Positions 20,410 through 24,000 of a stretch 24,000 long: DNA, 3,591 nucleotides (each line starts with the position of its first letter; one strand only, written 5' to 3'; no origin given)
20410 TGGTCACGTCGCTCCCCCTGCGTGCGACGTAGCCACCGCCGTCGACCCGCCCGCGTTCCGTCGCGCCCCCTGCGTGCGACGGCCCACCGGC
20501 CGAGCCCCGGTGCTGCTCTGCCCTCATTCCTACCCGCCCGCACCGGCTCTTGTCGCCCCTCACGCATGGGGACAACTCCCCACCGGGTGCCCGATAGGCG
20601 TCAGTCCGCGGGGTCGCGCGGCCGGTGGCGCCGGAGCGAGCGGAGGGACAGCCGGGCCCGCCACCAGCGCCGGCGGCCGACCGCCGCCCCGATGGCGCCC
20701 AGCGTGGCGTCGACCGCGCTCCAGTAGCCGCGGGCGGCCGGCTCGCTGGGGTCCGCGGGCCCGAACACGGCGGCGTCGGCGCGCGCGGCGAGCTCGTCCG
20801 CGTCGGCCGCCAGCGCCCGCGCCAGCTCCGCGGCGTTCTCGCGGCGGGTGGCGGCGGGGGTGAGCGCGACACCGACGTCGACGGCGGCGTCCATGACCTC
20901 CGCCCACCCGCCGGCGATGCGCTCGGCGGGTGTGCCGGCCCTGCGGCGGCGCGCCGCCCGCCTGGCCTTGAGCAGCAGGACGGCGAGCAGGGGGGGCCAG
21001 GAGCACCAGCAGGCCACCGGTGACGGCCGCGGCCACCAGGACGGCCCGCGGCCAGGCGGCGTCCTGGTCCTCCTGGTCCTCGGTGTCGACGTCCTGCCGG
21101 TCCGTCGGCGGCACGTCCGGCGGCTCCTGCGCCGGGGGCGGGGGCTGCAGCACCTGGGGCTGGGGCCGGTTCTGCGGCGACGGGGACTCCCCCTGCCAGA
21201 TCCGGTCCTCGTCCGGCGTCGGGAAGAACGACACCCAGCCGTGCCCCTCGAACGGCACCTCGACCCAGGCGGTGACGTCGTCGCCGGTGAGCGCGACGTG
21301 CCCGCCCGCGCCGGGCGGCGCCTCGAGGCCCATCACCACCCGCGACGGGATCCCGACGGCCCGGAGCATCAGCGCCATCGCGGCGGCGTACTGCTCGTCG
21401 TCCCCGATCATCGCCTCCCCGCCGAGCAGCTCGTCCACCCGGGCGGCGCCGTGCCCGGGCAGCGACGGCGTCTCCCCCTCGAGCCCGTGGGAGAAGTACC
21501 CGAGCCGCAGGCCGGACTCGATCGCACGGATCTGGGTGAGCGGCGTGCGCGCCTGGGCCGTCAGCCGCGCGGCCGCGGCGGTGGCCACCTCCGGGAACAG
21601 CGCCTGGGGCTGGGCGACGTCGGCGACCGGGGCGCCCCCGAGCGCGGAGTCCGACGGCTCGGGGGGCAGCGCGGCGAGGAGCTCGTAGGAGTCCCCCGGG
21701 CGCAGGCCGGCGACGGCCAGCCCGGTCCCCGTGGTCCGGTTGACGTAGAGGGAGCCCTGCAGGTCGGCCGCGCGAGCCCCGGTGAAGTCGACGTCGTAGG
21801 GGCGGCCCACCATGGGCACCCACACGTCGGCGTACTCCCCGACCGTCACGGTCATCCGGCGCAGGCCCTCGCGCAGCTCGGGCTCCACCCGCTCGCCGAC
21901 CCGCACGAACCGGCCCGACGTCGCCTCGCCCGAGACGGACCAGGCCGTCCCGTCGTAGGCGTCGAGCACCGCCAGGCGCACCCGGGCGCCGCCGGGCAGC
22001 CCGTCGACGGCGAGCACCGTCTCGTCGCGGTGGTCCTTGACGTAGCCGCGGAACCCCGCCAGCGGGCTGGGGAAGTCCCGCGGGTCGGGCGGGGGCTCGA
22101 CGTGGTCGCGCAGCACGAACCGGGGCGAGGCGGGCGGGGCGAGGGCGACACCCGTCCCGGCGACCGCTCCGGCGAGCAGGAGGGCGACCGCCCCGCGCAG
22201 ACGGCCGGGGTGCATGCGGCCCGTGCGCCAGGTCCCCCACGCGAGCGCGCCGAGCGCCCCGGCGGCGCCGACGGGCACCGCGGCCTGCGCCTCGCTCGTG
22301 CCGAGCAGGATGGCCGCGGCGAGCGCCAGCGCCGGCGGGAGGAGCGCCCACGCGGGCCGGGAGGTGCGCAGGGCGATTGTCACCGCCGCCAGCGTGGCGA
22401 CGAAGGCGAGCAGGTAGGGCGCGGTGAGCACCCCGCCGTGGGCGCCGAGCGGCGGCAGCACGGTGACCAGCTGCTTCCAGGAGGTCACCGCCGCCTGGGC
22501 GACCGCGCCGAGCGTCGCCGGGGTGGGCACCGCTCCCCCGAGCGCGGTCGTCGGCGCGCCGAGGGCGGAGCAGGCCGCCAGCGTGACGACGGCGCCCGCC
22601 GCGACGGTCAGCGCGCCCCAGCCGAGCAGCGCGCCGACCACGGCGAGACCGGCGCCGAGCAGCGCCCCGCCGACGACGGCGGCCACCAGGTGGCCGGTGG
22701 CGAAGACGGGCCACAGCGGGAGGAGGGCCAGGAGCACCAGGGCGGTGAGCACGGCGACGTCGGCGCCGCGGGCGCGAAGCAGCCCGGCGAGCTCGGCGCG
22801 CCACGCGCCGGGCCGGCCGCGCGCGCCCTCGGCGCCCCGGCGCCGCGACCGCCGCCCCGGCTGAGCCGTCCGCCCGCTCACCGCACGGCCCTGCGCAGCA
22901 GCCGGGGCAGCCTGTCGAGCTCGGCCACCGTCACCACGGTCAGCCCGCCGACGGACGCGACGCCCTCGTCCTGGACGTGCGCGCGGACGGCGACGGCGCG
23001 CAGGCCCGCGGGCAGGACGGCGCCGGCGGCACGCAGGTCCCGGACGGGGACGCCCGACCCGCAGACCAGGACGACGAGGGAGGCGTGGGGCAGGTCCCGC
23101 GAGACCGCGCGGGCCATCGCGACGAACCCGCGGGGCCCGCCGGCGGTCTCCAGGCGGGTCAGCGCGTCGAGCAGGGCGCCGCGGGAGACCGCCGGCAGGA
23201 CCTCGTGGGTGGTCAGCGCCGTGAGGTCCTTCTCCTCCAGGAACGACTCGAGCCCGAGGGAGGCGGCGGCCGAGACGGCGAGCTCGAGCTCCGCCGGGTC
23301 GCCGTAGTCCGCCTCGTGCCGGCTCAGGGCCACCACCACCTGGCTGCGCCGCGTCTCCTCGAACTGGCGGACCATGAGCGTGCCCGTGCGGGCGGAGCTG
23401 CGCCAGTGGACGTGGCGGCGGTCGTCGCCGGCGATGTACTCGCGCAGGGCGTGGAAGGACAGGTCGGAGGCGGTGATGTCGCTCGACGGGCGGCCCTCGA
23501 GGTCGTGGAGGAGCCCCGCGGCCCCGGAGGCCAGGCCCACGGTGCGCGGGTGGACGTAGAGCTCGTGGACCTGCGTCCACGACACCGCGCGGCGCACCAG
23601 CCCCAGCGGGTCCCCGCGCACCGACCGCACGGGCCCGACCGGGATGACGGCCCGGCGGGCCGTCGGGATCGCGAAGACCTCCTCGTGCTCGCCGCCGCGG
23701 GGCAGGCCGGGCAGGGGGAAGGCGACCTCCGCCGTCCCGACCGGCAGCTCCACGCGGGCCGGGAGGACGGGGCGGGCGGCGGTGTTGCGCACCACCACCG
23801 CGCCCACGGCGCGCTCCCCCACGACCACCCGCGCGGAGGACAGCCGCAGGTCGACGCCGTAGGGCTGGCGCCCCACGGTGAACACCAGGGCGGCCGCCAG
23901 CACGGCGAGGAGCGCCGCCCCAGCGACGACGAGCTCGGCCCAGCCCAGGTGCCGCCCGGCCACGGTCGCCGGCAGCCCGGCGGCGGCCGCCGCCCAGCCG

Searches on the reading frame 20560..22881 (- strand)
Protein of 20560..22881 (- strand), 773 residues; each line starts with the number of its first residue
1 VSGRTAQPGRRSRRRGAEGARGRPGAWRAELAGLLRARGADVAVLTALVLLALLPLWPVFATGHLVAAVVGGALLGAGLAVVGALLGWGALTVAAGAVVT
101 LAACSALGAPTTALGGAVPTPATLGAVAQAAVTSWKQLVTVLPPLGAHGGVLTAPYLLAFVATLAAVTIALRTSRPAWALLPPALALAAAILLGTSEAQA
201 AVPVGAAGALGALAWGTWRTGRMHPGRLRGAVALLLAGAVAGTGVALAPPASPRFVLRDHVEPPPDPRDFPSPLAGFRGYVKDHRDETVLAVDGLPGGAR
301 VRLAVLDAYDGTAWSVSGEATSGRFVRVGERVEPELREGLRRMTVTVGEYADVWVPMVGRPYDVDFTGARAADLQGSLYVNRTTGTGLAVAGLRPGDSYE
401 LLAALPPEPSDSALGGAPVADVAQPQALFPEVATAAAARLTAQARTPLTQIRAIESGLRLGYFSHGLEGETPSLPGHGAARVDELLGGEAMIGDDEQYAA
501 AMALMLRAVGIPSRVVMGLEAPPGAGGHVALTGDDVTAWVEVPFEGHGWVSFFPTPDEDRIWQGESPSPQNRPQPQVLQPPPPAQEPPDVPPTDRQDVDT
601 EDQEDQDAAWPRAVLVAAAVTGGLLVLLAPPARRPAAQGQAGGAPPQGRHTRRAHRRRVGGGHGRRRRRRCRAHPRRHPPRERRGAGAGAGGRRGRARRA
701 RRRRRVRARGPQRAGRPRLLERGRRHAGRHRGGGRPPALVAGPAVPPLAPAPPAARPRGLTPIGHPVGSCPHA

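Call 77: search_protein_families(library=pfam, proteins=[window:20560-22881:-], max_evalue=0.0001)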
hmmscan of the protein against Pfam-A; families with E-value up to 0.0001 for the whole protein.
window:20560-22881:- (773 aa): 2 families
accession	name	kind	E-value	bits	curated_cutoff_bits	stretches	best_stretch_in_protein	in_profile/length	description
PF01841.26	Transglut_core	-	1e-15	58.4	23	1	435-552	2-106/108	Transglutaminase-like superfamily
PF11992.13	TgpA_N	-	1.4e-15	57.5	30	1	47-383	1-315/333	TgpA N-terminal domain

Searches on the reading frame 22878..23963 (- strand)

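Call 77: search_protein_families(library=pfam, proteins=[window:22878-23963:-], max_evalue=0.0001)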
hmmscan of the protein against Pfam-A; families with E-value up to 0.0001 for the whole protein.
window:22878-23963:- (361 aa): 1 family
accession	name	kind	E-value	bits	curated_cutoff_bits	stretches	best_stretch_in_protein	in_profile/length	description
PF01882.25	DUF58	-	4.6e-11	42.8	23.4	1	173-301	2-141/216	Protein of unknown function DUF58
